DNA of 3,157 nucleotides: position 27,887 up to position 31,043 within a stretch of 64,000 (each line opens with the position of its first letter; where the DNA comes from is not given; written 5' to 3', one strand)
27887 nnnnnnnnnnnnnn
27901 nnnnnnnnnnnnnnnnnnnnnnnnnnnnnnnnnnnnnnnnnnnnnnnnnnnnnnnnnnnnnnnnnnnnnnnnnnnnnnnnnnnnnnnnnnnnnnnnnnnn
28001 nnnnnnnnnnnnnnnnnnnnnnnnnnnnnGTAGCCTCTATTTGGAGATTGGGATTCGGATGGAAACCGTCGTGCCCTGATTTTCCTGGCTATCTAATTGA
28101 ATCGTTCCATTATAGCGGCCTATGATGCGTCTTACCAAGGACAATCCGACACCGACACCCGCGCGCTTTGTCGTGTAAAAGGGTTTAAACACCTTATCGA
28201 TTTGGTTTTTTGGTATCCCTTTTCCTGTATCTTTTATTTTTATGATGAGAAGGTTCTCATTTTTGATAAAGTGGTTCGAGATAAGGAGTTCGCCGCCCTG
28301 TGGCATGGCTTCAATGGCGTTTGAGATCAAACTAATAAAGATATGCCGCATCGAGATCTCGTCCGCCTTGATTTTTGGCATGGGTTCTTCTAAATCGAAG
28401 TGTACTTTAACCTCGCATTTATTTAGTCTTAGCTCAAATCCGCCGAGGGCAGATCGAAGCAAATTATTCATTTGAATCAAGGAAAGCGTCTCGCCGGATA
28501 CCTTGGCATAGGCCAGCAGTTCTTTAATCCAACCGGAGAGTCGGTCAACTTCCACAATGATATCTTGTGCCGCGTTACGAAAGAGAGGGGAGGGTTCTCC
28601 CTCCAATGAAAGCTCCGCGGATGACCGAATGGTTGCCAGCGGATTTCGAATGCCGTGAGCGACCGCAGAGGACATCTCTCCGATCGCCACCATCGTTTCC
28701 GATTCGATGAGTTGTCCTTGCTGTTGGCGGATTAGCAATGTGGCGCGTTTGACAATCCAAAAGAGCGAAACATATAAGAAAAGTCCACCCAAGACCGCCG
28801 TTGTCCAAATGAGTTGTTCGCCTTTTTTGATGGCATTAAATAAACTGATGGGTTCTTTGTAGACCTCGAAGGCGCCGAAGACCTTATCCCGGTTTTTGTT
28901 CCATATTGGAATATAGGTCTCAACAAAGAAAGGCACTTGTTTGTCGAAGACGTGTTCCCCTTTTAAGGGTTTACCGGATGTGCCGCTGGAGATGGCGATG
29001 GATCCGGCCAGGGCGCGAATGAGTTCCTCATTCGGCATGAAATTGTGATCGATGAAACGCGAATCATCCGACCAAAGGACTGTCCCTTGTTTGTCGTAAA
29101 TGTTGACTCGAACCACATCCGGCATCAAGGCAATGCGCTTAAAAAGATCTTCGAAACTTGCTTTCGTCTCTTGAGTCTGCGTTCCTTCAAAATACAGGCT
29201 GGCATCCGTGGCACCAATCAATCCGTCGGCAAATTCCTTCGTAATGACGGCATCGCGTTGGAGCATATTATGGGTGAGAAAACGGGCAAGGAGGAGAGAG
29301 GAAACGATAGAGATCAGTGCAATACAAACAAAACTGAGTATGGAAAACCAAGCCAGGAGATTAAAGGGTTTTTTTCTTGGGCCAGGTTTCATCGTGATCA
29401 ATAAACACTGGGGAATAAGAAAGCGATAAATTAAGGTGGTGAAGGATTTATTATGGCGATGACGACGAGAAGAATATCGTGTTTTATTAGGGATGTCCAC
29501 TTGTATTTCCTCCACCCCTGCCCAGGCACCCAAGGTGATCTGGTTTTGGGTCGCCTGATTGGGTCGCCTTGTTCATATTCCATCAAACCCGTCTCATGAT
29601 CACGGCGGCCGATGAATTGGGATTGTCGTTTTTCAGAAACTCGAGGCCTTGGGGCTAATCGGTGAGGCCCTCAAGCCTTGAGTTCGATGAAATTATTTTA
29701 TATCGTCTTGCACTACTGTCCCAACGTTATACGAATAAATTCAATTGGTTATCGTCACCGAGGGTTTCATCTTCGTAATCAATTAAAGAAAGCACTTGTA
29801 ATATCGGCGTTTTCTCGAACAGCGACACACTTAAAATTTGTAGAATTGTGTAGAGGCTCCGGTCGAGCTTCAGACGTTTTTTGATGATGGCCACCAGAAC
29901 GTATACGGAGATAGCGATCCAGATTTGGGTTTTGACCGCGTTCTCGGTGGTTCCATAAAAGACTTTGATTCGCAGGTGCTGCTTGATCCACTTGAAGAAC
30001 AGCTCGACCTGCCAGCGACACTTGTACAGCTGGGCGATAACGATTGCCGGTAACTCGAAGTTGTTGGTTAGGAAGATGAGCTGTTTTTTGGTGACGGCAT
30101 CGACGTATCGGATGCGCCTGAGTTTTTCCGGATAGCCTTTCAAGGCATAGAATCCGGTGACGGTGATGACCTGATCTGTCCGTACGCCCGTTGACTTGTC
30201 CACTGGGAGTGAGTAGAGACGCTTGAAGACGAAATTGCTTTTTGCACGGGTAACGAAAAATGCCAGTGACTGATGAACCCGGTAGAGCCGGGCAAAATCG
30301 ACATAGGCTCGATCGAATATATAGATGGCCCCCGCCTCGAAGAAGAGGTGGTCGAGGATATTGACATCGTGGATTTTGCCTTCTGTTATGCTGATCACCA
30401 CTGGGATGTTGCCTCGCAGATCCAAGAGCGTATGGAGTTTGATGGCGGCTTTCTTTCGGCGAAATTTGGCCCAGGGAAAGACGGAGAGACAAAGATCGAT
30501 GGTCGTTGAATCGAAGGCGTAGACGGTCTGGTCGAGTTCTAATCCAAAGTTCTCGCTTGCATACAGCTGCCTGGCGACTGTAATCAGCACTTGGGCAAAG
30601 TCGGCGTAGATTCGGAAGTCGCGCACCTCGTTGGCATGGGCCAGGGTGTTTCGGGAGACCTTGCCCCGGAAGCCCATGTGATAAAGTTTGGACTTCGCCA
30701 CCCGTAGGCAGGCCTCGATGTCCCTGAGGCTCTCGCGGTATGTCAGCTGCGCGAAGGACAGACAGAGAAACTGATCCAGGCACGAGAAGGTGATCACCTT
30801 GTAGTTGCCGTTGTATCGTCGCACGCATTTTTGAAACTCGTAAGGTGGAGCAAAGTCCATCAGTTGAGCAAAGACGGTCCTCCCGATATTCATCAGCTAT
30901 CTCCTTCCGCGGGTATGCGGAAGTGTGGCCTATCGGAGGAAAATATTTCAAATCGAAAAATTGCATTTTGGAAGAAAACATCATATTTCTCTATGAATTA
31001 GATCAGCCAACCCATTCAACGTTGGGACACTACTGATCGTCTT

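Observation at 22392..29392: Candidate self-contained sigma-54 circuit: sensor kinase + NtrC-type activator, then palindromic UAS, then a -24/-12 promoter, then an operon of uncharacterised envelope proteins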

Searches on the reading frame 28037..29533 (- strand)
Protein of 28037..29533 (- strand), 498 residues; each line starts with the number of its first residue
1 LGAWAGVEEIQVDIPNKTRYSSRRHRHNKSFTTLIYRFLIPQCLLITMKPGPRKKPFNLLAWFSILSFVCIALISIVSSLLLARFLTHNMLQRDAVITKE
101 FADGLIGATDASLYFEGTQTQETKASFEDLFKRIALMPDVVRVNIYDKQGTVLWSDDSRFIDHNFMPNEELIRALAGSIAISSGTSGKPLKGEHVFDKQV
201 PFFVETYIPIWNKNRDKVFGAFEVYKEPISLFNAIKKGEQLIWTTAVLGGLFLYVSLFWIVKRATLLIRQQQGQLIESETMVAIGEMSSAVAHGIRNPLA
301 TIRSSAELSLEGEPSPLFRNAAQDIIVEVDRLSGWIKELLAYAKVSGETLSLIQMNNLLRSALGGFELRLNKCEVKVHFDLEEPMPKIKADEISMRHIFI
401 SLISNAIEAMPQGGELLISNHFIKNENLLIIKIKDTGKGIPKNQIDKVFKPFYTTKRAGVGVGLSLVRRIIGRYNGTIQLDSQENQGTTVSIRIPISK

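Call 3: search_protein_families(library=pfam, proteins=[window:28037-29392:-], max_evalue=0.01)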
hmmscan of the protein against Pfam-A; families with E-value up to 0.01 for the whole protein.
window:28037-29392:- (451 aa): 3 families
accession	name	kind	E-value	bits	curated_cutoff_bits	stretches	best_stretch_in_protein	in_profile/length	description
PF02518.31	HATPase_c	-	2.7e-25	89.4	26.4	1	344-449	2-109/111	Histidine kinase-, DNA gyrase B-, and HSP90-like ATPase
PF00512.31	HisKA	-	8.3e-11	42.2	26.9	1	238-298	3-63/66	His Kinase A (phospho-acceptor) domain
PF14501.12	HATPase_c_5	-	5.9e-09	36.2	22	1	348-447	6-101/102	GHKL domain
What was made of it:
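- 28037..29392 (-): Sensor histidine kinase. It has two TM segments flanking a roughly 160-aa periplasmic domain, then HisKA and HATPase_c. The architecture is ZraS-like. Pfam (call 3).
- Checked: HK 28037-29392 has HisKA and HATPase_c (call 3).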

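Call 31: search_protein_families(library=pfam, proteins=[window:28037-29533:-], max_evalue=10)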
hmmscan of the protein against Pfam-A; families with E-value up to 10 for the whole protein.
window:28037-29533:- (498 aa): 5 families
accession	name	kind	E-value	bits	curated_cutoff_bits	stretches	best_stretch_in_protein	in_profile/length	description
PF02518.31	HATPase_c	-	3.3e-25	89.1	26.4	1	391-496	2-109/111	Histidine kinase-, DNA gyrase B-, and HSP90-like ATPase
PF00512.31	HisKA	-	9.6e-11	42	26.9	1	285-345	3-63/66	His Kinase A (phospho-acceptor) domain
PF14501.12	HATPase_c_5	-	6.9e-09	36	22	1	395-494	6-101/102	GHKL domain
PF13589.12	HATPase_c_3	-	0.12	12.8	25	1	400-457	8-62/137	Histidine kinase-, DNA gyrase B-, and HSP90-like ATPase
PF23121.1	SPOC_AIPP2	-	0.2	12.3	28.1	1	82-137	38-93/131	AIPP2, SPOC-like domain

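Call 32: search_protein_families(library=ncbifam, proteins=[window:28037-29392:-], max_evalue=0.01)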
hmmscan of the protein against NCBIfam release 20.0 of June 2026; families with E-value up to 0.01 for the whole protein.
window:28037-29392:- (451 aa): 84 families (the best 25 are shown)
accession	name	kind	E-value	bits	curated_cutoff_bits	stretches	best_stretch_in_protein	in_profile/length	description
NF008468.0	PRK11360.1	equivalog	2.1e-53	181.6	646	1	224-450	383-609/616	two-component system sensor histidine kinase AtoS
NF007688.0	PRK10364.1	equivalog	4.6e-51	174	479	1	18-449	18-451/460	two-component system sensor histidine kinase ZraS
NF053867.1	SprKinKinDBac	equivalog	3.1e-38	131.5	775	1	174-451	227-499/500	sporulation kinase KinD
NF008312.0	PRK11100.1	equivalog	3.7e-32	111.8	356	1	241-449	260-474/477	two-component system sensor histidine kinase CreC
NF046044.1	PnpS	equivalog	2.3e-30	105.9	400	1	242-448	175-390/390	two-component system histidine kinase PnpS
NF033092.0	HK_WalK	equivalog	2.5e-30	105.6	725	1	241-449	376-594/594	cell wall metabolism sensor histidine kinase WalK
NF010411.0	PRK13837.1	equivalog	6.4e-29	100.5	647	1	227-450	440-676/828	two-component system VirA-like sensor kinase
NF047466.1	hybrid_RR_LvrB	exception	1.1e-25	90.6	500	1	226-449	141-376/377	hybrid histidine kinase/response regulator LvrB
NF041777.1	sens_FixL_Rhizob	equivalog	1.7e-25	89.6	850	1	222-450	247-482/485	sensor protein FixL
NF006800.0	PRK09303.1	equivalog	2.6e-25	89.2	342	1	219-450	135-378/383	histidine kinase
TIGR02916.1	PEP_his_kin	equivalog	2.9e-25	89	300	1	222-448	460-679/679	XrtA/PEP-CTERM system histidine kinase PrsK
NF046020.1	HisKinCckABruc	equivalog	3.2e-25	88.2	1000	1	225-448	468-706/868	cell cycle histidine kinase CckA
TIGR02966.1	phoR_proteo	equivalog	3.7e-25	88.6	334.2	1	206-446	85-332/333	phosphate regulon sensor histidine kinase PhoR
TIGR02938.1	nifL_nitrog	equivalog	9.2e-25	87.1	242.45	1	224-448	263-493/494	nitrogen fixation negative regulator NifL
NF047794.1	HisKinPtgB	equivalog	5.4e-24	84.4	1000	1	221-443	426-649/656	two-component system sensor histidine kinase PgtB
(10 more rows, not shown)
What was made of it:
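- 28037..29392 (-): AtoS scores 181.6 against 646 (call 32).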

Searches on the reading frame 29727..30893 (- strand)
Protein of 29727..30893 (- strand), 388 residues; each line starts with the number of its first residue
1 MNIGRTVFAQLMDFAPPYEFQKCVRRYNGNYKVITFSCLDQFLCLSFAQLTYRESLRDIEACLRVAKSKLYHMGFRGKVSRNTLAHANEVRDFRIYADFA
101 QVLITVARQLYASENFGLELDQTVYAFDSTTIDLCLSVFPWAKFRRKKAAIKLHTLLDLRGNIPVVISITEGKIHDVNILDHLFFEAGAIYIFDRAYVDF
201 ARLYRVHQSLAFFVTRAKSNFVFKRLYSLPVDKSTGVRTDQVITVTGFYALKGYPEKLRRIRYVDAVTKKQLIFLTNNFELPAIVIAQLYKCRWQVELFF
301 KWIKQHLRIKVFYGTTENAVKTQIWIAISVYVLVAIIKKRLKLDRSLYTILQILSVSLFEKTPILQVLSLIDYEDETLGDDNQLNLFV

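Call 3: search_protein_families(library=pfam, proteins=[window:29727-30893:-], max_evalue=0.01)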
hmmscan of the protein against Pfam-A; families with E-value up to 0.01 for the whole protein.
window:29727-30893:- (388 aa): 2 families
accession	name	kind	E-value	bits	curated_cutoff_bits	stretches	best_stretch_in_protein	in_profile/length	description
PF14294.11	DUF4372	-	1.7e-29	102.2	25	1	4-76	2-74/74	Domain of unknown function (DUF4372)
PF01609.27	DDE_Tnp_1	-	1.3e-28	100.5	23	1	121-333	3-200/200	Transposase DDE domain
